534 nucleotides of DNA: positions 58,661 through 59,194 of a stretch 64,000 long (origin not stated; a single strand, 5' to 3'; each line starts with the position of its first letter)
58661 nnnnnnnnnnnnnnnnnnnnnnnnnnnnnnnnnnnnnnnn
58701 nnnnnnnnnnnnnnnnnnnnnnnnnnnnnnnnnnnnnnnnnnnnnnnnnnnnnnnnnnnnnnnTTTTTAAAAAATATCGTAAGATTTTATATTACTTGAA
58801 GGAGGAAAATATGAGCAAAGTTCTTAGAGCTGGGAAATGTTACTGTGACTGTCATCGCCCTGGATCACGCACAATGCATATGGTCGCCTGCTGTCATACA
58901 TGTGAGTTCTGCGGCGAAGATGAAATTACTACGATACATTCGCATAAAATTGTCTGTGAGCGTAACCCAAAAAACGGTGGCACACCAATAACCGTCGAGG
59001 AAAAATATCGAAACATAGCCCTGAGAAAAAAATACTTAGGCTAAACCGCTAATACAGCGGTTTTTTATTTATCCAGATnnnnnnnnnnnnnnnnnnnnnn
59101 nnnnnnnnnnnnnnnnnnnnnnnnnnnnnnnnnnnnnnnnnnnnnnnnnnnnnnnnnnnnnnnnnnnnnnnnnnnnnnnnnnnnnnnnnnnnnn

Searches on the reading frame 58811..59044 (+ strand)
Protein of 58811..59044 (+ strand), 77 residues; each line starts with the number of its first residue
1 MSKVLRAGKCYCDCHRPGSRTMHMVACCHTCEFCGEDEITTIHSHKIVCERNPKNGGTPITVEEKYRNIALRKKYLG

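Call 56: search_protein_families(library=pfam, proteins=[window:58811-59044:+], max_evalue=0.01)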
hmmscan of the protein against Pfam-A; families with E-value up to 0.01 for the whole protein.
window:58811-59044:+ (77 aa): 0 families

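Call 58: find_related_loci(query=window:58811-59041:+, collection=viral_contigs, flank=3000)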
Query window:58811-59041:+ (77 aa) in viral_contigs; peptide patterns used: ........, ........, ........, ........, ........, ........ (x = any residue, [..] = any of these).
12 stretches matched a pattern; 2 encode a relative of the query (tblastn E <= 1e-3); 2 distinct loci.
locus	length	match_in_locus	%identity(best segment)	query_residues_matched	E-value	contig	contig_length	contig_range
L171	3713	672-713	79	2-15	7e-5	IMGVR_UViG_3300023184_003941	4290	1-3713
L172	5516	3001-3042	79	2-15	7e-5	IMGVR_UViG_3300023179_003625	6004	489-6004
